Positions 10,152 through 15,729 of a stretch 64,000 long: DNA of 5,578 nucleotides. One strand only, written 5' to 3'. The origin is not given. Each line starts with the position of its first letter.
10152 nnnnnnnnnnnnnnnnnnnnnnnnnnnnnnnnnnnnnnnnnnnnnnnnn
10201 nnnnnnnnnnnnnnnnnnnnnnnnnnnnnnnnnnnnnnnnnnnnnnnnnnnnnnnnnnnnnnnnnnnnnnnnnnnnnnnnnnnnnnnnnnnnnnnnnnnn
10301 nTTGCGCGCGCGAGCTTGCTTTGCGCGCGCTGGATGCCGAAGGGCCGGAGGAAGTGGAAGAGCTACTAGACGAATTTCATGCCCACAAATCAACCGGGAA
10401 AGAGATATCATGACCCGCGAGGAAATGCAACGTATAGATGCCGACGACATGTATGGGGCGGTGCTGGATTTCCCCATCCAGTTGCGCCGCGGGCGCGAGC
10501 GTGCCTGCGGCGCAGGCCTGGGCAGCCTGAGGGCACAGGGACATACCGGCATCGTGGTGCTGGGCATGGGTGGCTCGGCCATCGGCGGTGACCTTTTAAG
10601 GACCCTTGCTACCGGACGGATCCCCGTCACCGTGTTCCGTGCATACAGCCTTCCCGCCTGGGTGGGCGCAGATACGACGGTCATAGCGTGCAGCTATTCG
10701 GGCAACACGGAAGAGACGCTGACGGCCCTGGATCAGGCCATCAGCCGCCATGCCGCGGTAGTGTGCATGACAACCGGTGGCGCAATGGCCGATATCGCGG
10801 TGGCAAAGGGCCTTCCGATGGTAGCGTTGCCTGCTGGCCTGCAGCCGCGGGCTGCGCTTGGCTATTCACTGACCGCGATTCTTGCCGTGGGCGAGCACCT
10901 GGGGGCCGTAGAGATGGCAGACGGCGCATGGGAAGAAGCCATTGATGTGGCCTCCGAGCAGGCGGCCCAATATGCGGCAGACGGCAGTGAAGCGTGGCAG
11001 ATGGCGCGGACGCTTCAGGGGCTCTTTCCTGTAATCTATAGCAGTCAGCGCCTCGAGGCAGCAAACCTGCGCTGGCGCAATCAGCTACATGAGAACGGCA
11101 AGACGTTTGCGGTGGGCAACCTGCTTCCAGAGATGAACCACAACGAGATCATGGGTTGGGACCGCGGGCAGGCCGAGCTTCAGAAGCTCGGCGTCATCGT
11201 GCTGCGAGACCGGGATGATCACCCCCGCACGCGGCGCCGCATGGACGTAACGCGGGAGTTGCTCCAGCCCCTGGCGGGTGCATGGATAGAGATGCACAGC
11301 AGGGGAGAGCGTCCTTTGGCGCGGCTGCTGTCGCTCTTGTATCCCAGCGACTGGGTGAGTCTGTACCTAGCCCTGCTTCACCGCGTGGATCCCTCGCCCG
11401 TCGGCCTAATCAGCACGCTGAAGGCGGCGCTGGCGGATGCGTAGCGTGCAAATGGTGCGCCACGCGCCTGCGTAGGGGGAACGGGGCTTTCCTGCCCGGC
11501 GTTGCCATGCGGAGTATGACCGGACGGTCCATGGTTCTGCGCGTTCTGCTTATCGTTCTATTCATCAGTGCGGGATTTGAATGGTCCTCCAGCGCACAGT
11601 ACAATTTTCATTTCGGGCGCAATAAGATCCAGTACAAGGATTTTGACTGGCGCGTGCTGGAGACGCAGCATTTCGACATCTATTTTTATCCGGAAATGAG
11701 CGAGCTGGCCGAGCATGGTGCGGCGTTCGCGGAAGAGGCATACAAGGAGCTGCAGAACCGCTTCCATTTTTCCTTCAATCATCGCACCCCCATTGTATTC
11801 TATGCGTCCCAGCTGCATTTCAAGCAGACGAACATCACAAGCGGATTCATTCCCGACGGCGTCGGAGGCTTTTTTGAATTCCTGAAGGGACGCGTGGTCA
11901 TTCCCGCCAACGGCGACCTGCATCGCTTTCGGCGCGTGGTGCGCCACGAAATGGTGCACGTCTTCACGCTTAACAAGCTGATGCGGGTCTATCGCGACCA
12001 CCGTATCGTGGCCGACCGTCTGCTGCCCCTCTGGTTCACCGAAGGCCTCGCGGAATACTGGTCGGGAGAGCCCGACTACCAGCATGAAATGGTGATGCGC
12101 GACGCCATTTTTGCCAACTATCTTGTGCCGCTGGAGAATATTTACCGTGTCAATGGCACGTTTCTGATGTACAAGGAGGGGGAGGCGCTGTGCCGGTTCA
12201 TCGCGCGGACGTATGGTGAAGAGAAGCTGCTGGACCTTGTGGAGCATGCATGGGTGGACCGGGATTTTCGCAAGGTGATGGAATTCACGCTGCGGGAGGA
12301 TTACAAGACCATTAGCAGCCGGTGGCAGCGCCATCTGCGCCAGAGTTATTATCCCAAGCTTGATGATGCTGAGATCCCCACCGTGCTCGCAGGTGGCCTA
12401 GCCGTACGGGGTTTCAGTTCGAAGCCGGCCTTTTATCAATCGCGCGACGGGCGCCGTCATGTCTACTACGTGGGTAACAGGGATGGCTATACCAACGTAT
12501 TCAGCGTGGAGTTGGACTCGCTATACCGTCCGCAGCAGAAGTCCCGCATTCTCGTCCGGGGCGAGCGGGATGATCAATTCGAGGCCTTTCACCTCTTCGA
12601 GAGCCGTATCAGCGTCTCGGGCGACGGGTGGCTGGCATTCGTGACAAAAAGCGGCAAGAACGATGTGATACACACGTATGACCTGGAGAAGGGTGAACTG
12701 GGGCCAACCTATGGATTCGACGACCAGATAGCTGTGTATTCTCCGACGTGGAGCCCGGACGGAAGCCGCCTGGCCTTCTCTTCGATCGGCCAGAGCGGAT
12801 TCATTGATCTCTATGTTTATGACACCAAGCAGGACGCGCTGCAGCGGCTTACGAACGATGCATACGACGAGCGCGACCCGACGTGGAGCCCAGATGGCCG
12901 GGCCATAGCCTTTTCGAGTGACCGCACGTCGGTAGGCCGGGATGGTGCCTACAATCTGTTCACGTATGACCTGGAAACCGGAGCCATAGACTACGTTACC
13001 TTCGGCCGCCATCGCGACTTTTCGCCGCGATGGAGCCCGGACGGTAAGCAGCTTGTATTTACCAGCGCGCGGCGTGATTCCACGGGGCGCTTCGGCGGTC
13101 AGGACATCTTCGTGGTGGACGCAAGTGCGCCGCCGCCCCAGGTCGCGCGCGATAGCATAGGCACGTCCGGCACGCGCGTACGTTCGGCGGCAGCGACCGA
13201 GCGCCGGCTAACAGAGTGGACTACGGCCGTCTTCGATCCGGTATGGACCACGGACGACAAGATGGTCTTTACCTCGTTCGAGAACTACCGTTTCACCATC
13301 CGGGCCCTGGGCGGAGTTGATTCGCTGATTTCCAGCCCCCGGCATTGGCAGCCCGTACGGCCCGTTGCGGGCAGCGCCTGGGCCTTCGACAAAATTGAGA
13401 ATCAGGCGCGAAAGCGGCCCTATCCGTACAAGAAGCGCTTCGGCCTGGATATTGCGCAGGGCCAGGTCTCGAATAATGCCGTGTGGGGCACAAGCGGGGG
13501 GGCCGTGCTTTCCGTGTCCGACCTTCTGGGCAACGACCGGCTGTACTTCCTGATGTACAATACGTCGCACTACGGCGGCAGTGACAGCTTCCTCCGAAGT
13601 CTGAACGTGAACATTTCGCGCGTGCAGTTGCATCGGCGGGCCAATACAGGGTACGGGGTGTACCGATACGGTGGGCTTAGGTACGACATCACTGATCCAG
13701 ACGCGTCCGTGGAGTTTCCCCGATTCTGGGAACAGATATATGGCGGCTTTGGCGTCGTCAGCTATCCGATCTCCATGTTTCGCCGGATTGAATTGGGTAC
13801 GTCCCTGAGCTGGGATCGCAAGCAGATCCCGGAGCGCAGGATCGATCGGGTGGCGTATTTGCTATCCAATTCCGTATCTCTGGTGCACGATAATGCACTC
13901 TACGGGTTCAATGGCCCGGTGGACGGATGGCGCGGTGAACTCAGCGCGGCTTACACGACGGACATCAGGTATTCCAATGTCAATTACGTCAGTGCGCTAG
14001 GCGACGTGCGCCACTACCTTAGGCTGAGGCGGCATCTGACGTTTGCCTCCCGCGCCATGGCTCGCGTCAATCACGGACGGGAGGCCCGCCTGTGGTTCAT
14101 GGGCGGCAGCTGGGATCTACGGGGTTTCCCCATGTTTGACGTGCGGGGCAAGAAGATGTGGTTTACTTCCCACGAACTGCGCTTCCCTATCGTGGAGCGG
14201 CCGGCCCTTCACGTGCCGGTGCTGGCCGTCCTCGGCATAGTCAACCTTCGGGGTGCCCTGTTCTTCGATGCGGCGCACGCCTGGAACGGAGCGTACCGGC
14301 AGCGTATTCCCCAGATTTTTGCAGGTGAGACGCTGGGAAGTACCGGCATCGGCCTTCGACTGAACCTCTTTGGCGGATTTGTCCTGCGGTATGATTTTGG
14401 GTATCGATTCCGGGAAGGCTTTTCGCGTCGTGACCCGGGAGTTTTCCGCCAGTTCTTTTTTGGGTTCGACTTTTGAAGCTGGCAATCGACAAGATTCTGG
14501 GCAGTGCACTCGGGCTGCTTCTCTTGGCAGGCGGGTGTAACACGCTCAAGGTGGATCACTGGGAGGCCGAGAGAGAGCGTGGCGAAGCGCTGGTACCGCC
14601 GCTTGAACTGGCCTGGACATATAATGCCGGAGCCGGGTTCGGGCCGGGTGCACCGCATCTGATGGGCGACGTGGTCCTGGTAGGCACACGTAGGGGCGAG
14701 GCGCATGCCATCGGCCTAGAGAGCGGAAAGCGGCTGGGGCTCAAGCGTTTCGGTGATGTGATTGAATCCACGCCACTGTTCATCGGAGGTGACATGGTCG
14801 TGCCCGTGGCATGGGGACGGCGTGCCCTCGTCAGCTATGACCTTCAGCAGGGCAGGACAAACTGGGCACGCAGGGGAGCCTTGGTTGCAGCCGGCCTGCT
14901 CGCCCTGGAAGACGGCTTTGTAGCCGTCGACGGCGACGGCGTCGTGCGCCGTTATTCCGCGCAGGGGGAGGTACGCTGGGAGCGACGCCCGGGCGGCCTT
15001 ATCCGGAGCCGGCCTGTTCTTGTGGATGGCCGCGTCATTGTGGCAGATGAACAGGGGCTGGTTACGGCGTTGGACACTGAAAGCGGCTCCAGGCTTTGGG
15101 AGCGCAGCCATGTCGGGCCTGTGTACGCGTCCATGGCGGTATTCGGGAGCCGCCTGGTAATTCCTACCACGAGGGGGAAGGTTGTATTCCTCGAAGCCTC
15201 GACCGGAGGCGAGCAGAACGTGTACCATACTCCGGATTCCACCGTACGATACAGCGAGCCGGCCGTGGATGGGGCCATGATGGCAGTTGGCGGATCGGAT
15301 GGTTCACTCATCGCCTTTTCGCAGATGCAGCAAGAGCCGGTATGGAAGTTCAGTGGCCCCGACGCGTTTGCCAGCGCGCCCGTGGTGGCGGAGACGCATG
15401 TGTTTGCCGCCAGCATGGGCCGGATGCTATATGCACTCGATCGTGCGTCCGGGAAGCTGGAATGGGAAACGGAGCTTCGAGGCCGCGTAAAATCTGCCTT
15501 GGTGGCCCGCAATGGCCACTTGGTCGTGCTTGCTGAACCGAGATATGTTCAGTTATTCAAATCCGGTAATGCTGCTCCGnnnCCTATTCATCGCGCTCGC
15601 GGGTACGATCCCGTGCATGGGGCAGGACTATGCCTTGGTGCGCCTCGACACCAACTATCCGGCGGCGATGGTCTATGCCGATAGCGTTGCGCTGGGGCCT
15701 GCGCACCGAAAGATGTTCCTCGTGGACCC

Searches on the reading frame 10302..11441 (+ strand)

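Call 33: search_protein_families(library=pfam, proteins=[window:10302-11441:+], max_evalue=0.0001)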
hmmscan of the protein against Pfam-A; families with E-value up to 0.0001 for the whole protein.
window:10302-11441:+ (380 aa): 2 families
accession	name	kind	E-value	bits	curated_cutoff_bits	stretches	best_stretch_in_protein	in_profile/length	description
PF10432.14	bact-PGI_C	-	2.5e-47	161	24.5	1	229-377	3-151/151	Bacterial phospho-glucose isomerase C-terminal SIS domain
PF01380.27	SIS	-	8.1e-06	26.1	25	1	84-158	8-88/131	SIS domain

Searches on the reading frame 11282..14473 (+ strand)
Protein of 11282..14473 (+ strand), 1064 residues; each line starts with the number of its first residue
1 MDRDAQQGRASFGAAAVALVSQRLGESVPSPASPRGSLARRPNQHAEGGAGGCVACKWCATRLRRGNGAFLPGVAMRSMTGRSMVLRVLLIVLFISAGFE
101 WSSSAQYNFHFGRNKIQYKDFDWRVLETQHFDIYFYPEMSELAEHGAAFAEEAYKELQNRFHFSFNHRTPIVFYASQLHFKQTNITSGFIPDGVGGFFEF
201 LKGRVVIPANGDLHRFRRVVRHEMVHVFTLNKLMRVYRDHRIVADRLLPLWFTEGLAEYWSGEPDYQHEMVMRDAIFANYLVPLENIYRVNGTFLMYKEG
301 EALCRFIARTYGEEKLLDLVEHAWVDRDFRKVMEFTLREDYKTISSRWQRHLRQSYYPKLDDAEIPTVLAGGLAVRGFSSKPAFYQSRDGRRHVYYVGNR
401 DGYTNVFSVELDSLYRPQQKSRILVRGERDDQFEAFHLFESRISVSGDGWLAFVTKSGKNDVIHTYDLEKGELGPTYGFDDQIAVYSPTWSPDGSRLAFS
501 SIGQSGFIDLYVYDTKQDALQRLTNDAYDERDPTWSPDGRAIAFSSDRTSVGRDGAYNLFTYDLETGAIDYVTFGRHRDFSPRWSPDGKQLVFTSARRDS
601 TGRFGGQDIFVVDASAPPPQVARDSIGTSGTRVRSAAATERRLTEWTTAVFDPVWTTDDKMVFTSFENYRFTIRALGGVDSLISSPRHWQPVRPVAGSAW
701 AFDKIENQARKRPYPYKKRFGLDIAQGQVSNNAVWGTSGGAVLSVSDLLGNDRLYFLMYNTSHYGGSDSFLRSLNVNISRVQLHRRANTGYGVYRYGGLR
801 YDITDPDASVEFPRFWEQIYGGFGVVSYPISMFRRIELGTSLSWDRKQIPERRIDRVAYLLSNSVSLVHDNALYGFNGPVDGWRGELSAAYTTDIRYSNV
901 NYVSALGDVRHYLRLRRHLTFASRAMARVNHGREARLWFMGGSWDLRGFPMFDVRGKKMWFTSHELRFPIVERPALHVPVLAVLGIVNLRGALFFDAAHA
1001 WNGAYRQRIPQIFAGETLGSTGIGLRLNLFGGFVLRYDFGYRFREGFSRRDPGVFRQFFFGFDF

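Call 33: search_protein_families(library=pfam, proteins=[window:11282-14473:+], max_evalue=0.0001)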
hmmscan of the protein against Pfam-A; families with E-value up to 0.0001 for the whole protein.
window:11282-14473:+ (1064 aa): 4 families
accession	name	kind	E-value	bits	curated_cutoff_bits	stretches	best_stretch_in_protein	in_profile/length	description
PF07676.18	PD40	-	1.4e-26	92.3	20.9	3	520-560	1-37/38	WD40-like Beta Propeller Repeat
PF01103.29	Omp85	-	1.8e-09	38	24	1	878-1046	131-309/325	Omp85 superfamily domain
PF00930.27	DPPIV_N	-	6.8e-09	35.4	22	0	536-594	1-60/354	Dipeptidyl peptidase IV (DPP IV) N-terminal region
PF13485.12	Peptidase_MA_2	-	2.1e-06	28.1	32.4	1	216-350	66-197/201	Peptidase MA superfamily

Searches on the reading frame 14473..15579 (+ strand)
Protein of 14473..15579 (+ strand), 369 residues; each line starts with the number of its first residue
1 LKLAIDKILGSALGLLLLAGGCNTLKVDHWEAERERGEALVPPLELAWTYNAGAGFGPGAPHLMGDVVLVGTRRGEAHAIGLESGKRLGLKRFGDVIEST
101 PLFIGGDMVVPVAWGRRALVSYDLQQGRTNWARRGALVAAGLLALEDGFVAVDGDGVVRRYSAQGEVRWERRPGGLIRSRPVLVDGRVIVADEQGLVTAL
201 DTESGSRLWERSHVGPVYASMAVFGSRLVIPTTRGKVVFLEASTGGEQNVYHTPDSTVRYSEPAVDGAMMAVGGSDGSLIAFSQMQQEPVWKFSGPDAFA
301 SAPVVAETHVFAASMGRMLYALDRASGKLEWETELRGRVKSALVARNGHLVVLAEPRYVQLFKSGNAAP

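Call 33: search_protein_families(library=pfam, proteins=[window:14473-15579:+], max_evalue=0.0001)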
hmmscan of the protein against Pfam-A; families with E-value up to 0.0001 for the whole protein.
window:14473-15579:+ (369 aa): 3 families
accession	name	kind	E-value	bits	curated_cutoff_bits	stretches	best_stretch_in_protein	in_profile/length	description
PF13360.13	PQQ_2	-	2e-34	119.7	27.6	3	140-292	27-196/233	Outer membrane protein assembly factor BamB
PF13570.13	Beta-prop_ACSF4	-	1e-26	94.6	133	2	66-253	20-212/329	Beta-alanine-activating enzyme, beta-propeller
PF01011.28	PQQ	-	6.3e-08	32.2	26.7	0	177-212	49-84/595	Glucose/ethanol/alcohol dehydrogenase, beta-propeller domain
